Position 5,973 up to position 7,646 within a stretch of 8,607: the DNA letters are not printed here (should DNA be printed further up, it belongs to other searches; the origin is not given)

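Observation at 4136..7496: Translationally coupled B12-radical-SAM / SDR / polyprenyl-phosphate GT2 trio of unassigned function, next to a Wzm/Wzt glycan exporter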

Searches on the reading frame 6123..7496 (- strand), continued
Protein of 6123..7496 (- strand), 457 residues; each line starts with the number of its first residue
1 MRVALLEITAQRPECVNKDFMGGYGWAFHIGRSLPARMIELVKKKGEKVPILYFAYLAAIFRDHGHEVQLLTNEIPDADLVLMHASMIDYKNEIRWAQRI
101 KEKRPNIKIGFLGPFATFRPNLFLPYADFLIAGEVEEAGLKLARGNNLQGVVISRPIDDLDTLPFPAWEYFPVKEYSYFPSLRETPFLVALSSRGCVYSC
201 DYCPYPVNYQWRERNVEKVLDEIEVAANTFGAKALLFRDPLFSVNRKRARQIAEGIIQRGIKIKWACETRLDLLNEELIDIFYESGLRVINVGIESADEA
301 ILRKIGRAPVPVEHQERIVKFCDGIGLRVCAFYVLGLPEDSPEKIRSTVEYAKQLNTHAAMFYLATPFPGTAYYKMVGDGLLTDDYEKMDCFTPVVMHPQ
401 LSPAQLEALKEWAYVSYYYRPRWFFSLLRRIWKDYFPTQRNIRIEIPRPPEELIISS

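Call 34: search_protein_families(library=ncbifam, proteins=[L007:12331-13053:+, L009:7215-7943:+, L026:12283-13023:+, L001:12314-13246:+, L004:12340-13281:+, L011:8980-10041:+, L050:9013-10038:+, L052:2266-3141:+], max_evalue=0.00001)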
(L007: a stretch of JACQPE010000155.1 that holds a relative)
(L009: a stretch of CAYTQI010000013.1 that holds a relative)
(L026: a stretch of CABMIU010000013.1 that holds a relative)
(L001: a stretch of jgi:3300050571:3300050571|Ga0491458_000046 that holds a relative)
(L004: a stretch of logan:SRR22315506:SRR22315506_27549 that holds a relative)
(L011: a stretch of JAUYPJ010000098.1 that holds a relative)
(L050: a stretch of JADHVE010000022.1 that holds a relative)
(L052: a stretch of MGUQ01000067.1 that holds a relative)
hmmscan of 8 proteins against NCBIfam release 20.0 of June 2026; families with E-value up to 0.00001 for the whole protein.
L007:12331-13053:+ (240 aa): 15 families
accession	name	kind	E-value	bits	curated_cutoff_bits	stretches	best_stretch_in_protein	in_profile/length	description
TIGR03937.1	PgaC_IcaA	equivalog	7.1e-18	64.8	422.3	1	3-137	46-180/407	poly-beta-1,6-N-acetyl-D-glucosamine synthase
NF047588.1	GlcsyltransPgfSStrep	equivalog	9e-18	64.5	500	1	3-181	2-176/308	glycosyltransferase PgfS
NF058614.1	PPMAGASynPpgS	equivalog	5.1e-15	55.5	370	1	6-204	4-195/226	polyprenyl-phospho-N-acetylgalactosaminyl synthase PpgS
NF041391.1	DPhHxTase_Halo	equivalog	1.6e-14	53.4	375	1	11-208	4-186/213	dolichyl-phosphate hexose transferase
NF041875.1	EPS_EpsD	equivalog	4.1e-14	52.7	370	1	4-118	1-114/325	exopolysaccharide biosynthesis glycosyltransferase EpsD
NF007986.1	PRK10714.1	equivalog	5.4e-14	51.9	529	1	3-172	7-172/316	undecaprenyl-phosphate 4-deoxy-4-formamido-L-arabinose transferase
NF010496.0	PRK13915.1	equivalog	6.2e-14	51.8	262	1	3-102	32-134/307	glucosyl-3-phosphoglycerate synthase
TIGR04182.1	glyco_TIGR04182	equivalog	1.2e-13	51.1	325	1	4-213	2-201/293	S-layer glycoprotein N-glycosyltransferase AglJ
NF007482.0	PRK10073.1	equivalog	2.4e-12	46.5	423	1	2-95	6-96/334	glycosyltransferase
TIGR03965.1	mycofact_glyco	equivalog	4e-11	42.5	280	1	4-112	76-182/467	mycofactocin biosynthesis glycosyltransferase MftF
TIGR04283.1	glyco_like_mftF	equivalog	6e-11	42.3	182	1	4-109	1-97/221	TIGR04283 family arsenosugar biosynthesis glycosyltransferase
NF047683.1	TeichurnBiosyTuaG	equivalog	1.9e-10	40.9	400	1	4-112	8-114/252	teichuronic acid biosynthesis protein TuaG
NF038302.1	EPS_HpsE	equivalog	6.6e-09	35.2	300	1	4-95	3-97/307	hormogonium polysaccharide biosynthesis glycosyltransferase HpsE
TIGR04009.1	wcaE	equivalog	2.7e-06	26.9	369.2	1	6-94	5-92/248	colanic acid biosynthesis glycosyltransferase WcaE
TIGR03469.1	HpnB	hypoth_equivalog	6.1e-06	25.5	379.25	1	4-112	46-163/386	hopene-associated glycosyltransferase HpnB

L009:7215-7943:+ (242 aa): 18 families
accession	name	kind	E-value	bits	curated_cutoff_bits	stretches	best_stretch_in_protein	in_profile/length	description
NF047588.1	GlcsyltransPgfSStrep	equivalog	2.1e-21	76.4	500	1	5-178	2-171/308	glycosyltransferase PgfS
TIGR03937.1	PgaC_IcaA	equivalog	4.4e-17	62.1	422.3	1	4-98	45-136/407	poly-beta-1,6-N-acetyl-D-glucosamine synthase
NF007986.1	PRK10714.1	equivalog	5.1e-17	61.9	529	1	4-176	6-174/316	undecaprenyl-phosphate 4-deoxy-4-formamido-L-arabinose transferase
TIGR04283.1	glyco_like_mftF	equivalog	8.5e-16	58.2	182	1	6-114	1-99/221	TIGR04283 family arsenosugar biosynthesis glycosyltransferase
NF041875.1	EPS_EpsD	equivalog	8.7e-15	54.9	370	1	6-107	1-98/325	exopolysaccharide biosynthesis glycosyltransferase EpsD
NF007482.0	PRK10073.1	equivalog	2.3e-14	53.1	423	1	2-97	4-95/334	glycosyltransferase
NF047683.1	TeichurnBiosyTuaG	equivalog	6.8e-11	42.3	400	1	2-97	4-96/252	teichuronic acid biosynthesis protein TuaG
NF038302.1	EPS_HpsE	equivalog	8.4e-11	41.4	300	1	5-99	2-98/307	hormogonium polysaccharide biosynthesis glycosyltransferase HpsE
NF041391.1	DPhHxTase_Halo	equivalog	9.6e-11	41.1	375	1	12-211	3-187/213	dolichyl-phosphate hexose transferase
NF010496.0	PRK13915.1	equivalog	4.6e-10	39.1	262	1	3-105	30-134/307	glucosyl-3-phosphoglycerate synthase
NF058614.1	PPMAGASynPpgS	equivalog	2.5e-09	36.9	370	1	8-206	4-195/226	polyprenyl-phospho-N-acetylgalactosaminyl synthase PpgS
TIGR03111.1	glyc2_xrt_Gpos1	hypoth_equivalog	4.9e-09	35.5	363.95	1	5-104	50-148/439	TIGR03111 family XrtG-associated glycosyltransferase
TIGR04182.1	glyco_TIGR04182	equivalog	8e-09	35.3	325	1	6-214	2-198/293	S-layer glycoprotein N-glycosyltransferase AglJ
NF050050.1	ProtGlycPglI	equivalog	6.7e-08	32.3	500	1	4-98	2-94/306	GalNAc(5)-diNAcBac-PP-undecaprenol beta-1,3-glucosyltransferase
NF045692.1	OglycostaseCruG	equivalog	2.6e-07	29.9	600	1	4-99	41-139/386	2'-O-glycosyltransferase CruG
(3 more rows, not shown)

L026:12283-13023:+ (246 aa): 16 families
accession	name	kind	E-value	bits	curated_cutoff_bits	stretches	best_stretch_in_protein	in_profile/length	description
NF047588.1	GlcsyltransPgfSStrep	equivalog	1.8e-19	70.1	500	1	7-184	2-174/308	glycosyltransferase PgfS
NF007986.1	PRK10714.1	equivalog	2.1e-17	63.1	529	1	4-126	4-127/316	undecaprenyl-phosphate 4-deoxy-4-formamido-L-arabinose transferase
TIGR03937.1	PgaC_IcaA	equivalog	9.3e-17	61.1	422.3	1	6-99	45-135/407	poly-beta-1,6-N-acetyl-D-glucosamine synthase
NF041875.1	EPS_EpsD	equivalog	2.5e-14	53.4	370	1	8-133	1-123/325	exopolysaccharide biosynthesis glycosyltransferase EpsD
NF047683.1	TeichurnBiosyTuaG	equivalog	9.3e-13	48.4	400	1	1-108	1-105/252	teichuronic acid biosynthesis protein TuaG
NF007482.0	PRK10073.1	equivalog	2.9e-11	43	423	1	1-112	1-108/334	glycosyltransferase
NF050050.1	ProtGlycPglI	equivalog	3e-11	43.2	500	1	7-130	3-124/306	GalNAc(5)-diNAcBac-PP-undecaprenol beta-1,3-glucosyltransferase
TIGR04283.1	glyco_like_mftF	equivalog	8.4e-11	41.9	182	1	8-112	1-95/221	TIGR04283 family arsenosugar biosynthesis glycosyltransferase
NF010496.0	PRK13915.1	equivalog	4.5e-10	39.1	262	1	3-106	28-133/307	glucosyl-3-phosphoglycerate synthase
TIGR04182.1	glyco_TIGR04182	equivalog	7.8e-10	38.6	325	1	8-214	2-194/293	S-layer glycoprotein N-glycosyltransferase AglJ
NF041391.1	DPhHxTase_Halo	equivalog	9.5e-10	37.8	375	1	30-214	15-187/213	dolichyl-phosphate hexose transferase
NF053739.1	GlytfEpsEBac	equivalog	2.7e-08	33.1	450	1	7-113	2-106/265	glycosyltransferase EpsE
TIGR03965.1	mycofact_glyco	equivalog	7.2e-08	31.7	280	1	5-102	73-167/467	mycofactocin biosynthesis glycosyltransferase MftF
NF058614.1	PPMAGASynPpgS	equivalog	1.9e-07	30.8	370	1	10-218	4-206/226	polyprenyl-phospho-N-acetylgalactosaminyl synthase PpgS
TIGR03469.1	HpnB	hypoth_equivalog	2.2e-07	30.3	379.25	1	7-112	45-158/386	hopene-associated glycosyltransferase HpnB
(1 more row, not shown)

L001:12314-13246:+ (310 aa): 12 families
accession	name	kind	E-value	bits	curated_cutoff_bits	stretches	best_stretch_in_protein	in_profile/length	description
NF047588.1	GlcsyltransPgfSStrep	equivalog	7.2e-62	209.4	500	1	4-301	2-303/308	glycosyltransferase PgfS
NF007986.1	PRK10714.1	equivalog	5.1e-46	157.1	529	1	3-306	6-314/316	undecaprenyl-phosphate 4-deoxy-4-formamido-L-arabinose transferase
TIGR03937.1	PgaC_IcaA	equivalog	7e-15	54.9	422.3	1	3-97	45-136/407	poly-beta-1,6-N-acetyl-D-glucosamine synthase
NF047683.1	TeichurnBiosyTuaG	equivalog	3.2e-11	43.3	400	1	3-109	6-109/252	teichuronic acid biosynthesis protein TuaG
NF041875.1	EPS_EpsD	equivalog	1.8e-09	37.4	370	1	7-118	3-111/325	exopolysaccharide biosynthesis glycosyltransferase EpsD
TIGR04242.1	nodulat_NodC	equivalog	4.4e-09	35.8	550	1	4-109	49-154/395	chitooligosaccharide synthase NodC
TIGR04182.1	glyco_TIGR04182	equivalog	2.4e-08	33.7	325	0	5-120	2-107/293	S-layer glycoprotein N-glycosyltransferase AglJ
TIGR04283.1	glyco_like_mftF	equivalog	2.8e-08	33.6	182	1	5-111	1-97/221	TIGR04283 family arsenosugar biosynthesis glycosyltransferase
TIGR03965.1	mycofact_glyco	equivalog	4.2e-08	32.5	280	1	3-111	74-179/467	mycofactocin biosynthesis glycosyltransferase MftF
NF007482.0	PRK10073.1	equivalog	1.2e-07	31.1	423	1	2-110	5-109/334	glycosyltransferase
NF050050.1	ProtGlycPglI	equivalog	1.2e-06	28.1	500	1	4-120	3-117/306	GalNAc(5)-diNAcBac-PP-undecaprenol beta-1,3-glucosyltransferase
TIGR03111.1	glyc2_xrt_Gpos1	hypoth_equivalog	1.3e-06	27.5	363.95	1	4-117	50-162/439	TIGR03111 family XrtG-associated glycosyltransferase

L004:12340-13281:+ (313 aa): 10 families
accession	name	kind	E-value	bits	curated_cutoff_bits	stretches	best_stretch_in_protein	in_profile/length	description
NF047588.1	GlcsyltransPgfSStrep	equivalog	4e-68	229.9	500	1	4-303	3-304/308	glycosyltransferase PgfS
NF007986.1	PRK10714.1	equivalog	3.5e-48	164.2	529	1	3-306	7-313/316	undecaprenyl-phosphate 4-deoxy-4-formamido-L-arabinose transferase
TIGR03937.1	PgaC_IcaA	equivalog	4.8e-15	55.4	422.3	1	3-95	46-135/407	poly-beta-1,6-N-acetyl-D-glucosamine synthase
NF007482.0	PRK10073.1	equivalog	1.9e-11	43.5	423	1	3-100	7-100/334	glycosyltransferase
NF047683.1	TeichurnBiosyTuaG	equivalog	1.4e-09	38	400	1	3-111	7-112/252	teichuronic acid biosynthesis protein TuaG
NF041875.1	EPS_EpsD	equivalog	1.4e-09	37.8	370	1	4-117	1-111/325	exopolysaccharide biosynthesis glycosyltransferase EpsD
NF050050.1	ProtGlycPglI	equivalog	1.6e-08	34.3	500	1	2-129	2-127/306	GalNAc(5)-diNAcBac-PP-undecaprenol beta-1,3-glucosyltransferase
TIGR04283.1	glyco_like_mftF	equivalog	1.2e-06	28.3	182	1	4-101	1-88/221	TIGR04283 family arsenosugar biosynthesis glycosyltransferase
TIGR03965.1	mycofact_glyco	equivalog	1.7e-06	27.2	280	1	4-97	76-166/467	mycofactocin biosynthesis glycosyltransferase MftF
TIGR04242.1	nodulat_NodC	equivalog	9.4e-06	24.8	550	1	4-96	50-142/395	chitooligosaccharide synthase NodC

L011:8980-10041:+ (353 aa): 16 families
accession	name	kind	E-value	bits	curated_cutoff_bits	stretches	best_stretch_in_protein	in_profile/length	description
NF047588.1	GlcsyltransPgfSStrep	equivalog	8e-70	235.5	500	1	24-322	3-304/308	glycosyltransferase PgfS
NF007986.1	PRK10714.1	equivalog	7e-58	196.1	529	1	24-325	8-313/316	undecaprenyl-phosphate 4-deoxy-4-formamido-L-arabinose transferase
NF007482.0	PRK10073.1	equivalog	1.4e-16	60.4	423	1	22-125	6-105/334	glycosyltransferase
TIGR03937.1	PgaC_IcaA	equivalog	1.5e-16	60.4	422.3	1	22-152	45-175/407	poly-beta-1,6-N-acetyl-D-glucosamine synthase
NF047683.1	TeichurnBiosyTuaG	equivalog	1.8e-13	50.7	400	1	21-131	5-112/252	teichuronic acid biosynthesis protein TuaG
TIGR04283.1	glyco_like_mftF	equivalog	3.2e-13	49.8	182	1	24-159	1-128/221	TIGR04283 family arsenosugar biosynthesis glycosyltransferase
TIGR03965.1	mycofact_glyco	equivalog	7.8e-13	48.1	280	1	21-142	73-191/467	mycofactocin biosynthesis glycosyltransferase MftF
NF041875.1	EPS_EpsD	equivalog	2.8e-12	46.7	370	1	24-121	1-95/325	exopolysaccharide biosynthesis glycosyltransferase EpsD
NF038302.1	EPS_HpsE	equivalog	4.9e-11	42.1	300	1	24-116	3-97/307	hormogonium polysaccharide biosynthesis glycosyltransferase HpsE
NF050050.1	ProtGlycPglI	equivalog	8.4e-10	38.5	500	1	22-150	2-128/306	GalNAc(5)-diNAcBac-PP-undecaprenol beta-1,3-glucosyltransferase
NF010496.0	PRK13915.1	equivalog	5.5e-09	35.5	262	1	22-130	31-142/307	glucosyl-3-phosphoglycerate synthase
TIGR04242.1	nodulat_NodC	equivalog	7.9e-08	31.7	550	1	20-132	46-158/395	chitooligosaccharide synthase NodC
NF053739.1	GlytfEpsEBac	equivalog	1.9e-07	30.3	450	1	22-125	1-102/265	glycosyltransferase EpsE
TIGR04182.1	glyco_TIGR04182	equivalog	2.3e-06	27.2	325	1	25-136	3-103/293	S-layer glycoprotein N-glycosyltransferase AglJ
TIGR03469.1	HpnB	hypoth_equivalog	7.3e-06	25.2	379.25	0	21-158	43-193/386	hopene-associated glycosyltransferase HpnB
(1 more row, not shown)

L050:9013-10038:+ (341 aa): 14 families
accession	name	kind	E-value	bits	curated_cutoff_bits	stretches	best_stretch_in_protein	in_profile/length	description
NF047588.1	GlcsyltransPgfSStrep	equivalog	3.6e-84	282.6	500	1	15-317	2-304/308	glycosyltransferase PgfS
NF007986.1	PRK10714.1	equivalog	1.9e-50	171.7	529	1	16-317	8-310/316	undecaprenyl-phosphate 4-deoxy-4-formamido-L-arabinose transferase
TIGR03937.1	PgaC_IcaA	equivalog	3.5e-19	69.1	422.3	1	12-140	43-170/407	poly-beta-1,6-N-acetyl-D-glucosamine synthase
NF007482.0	PRK10073.1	equivalog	3.9e-11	42.5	423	1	12-120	4-108/334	glycosyltransferase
NF041875.1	EPS_EpsD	equivalog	4.4e-11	42.8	370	1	16-129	1-111/325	exopolysaccharide biosynthesis glycosyltransferase EpsD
NF047683.1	TeichurnBiosyTuaG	equivalog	1.4e-09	38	400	1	15-120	7-109/252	teichuronic acid biosynthesis protein TuaG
TIGR03111.1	glyc2_xrt_Gpos1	hypoth_equivalog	5.5e-09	35.3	363.95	1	16-155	51-188/439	TIGR03111 family XrtG-associated glycosyltransferase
NF010496.0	PRK13915.1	equivalog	1.6e-08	34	262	1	12-119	29-139/307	glucosyl-3-phosphoglycerate synthase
TIGR04242.1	nodulat_NodC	equivalog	1e-07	31.3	550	1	14-123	48-157/395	chitooligosaccharide synthase NodC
TIGR03965.1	mycofact_glyco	equivalog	2.4e-07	30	280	1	13-124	73-181/467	mycofactocin biosynthesis glycosyltransferase MftF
NF041394.1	GtaseAglG_Halo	equivalog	9.5e-07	28.4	440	1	16-131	3-115/304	glucosyl-dolichyl phosphate glucuronosyltransferase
TIGR04283.1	glyco_like_mftF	equivalog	1.1e-06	28.4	182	1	16-136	1-112/221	TIGR04283 family arsenosugar biosynthesis glycosyltransferase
NF058614.1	PPMAGASynPpgS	equivalog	2.7e-06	27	370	1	18-136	4-116/226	polyprenyl-phospho-N-acetylgalactosaminyl synthase PpgS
NF045692.1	OglycostaseCruG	equivalog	3.5e-06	26.2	600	0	15-143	42-177/386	2'-O-glycosyltransferase CruG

L052:2266-3141:+ (291 aa): 3 families
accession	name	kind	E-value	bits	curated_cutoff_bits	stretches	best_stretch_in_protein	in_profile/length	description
TIGR04182.1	glyco_TIGR04182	equivalog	7.4e-17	61.7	325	1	90-275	93-288/293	S-layer glycoprotein N-glycosyltransferase AglJ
NF007986.1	PRK10714.1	equivalog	2.6e-10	39.8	529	1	5-51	6-52/316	undecaprenyl-phosphate 4-deoxy-4-formamido-L-arabinose transferase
NF010496.0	PRK13915.1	equivalog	1.6e-07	30.7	262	1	4-52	30-78/307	glucosyl-3-phosphoglycerate synthase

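Call 38: find_encoding_contigs(protein=P0003, flank=10000, max_places=2)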
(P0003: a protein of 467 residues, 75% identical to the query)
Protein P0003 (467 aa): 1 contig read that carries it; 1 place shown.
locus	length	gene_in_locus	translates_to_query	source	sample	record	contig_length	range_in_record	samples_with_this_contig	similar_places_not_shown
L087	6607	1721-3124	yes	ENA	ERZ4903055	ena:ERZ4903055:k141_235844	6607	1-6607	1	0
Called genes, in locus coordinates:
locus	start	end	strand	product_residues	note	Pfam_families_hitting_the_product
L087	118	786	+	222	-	PF13489:Methyltransf_23, PF01728:FtsJ (faint), PF00891:Methyltransf_2, PF05175:MTS (faint), PF13847:Methyltransf_31, PF08241:Methyltransf_11, PF08242:Methyltransf_12, PF13649:Methyltransf_25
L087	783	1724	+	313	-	PF00535:Glycos_transf_2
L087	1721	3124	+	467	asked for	PF02310:B12-binding (faint), PF04055:Radical_SAM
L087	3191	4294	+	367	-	PF04055:Radical_SAM, PF13353:Fer4_12 (weak), PF13186:SPASM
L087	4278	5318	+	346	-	PF00535:Glycos_transf_2 (weak)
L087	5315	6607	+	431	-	?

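Call 39: find_encoding_contigs(protein=P0005, flank=10000, max_places=2)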
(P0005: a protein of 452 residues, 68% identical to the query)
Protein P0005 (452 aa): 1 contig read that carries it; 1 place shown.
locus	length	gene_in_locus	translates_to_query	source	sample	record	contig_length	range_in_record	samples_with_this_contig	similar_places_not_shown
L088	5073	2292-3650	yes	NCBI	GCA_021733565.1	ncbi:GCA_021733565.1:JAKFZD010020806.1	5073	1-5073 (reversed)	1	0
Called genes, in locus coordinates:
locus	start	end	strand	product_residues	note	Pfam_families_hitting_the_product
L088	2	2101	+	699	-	?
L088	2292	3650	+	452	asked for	PF02310:B12-binding (faint), PF04055:Radical_SAM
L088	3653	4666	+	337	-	PF01073:3Beta_HSD, PF01370:Epimerase, PF04321:RmlD_sub_bind, PF05368:NmrA (weak), PF07993:NAD_binding_4, PF13460:NAD_binding_10, PF16363:GDP_Man_Dehyd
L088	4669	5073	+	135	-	?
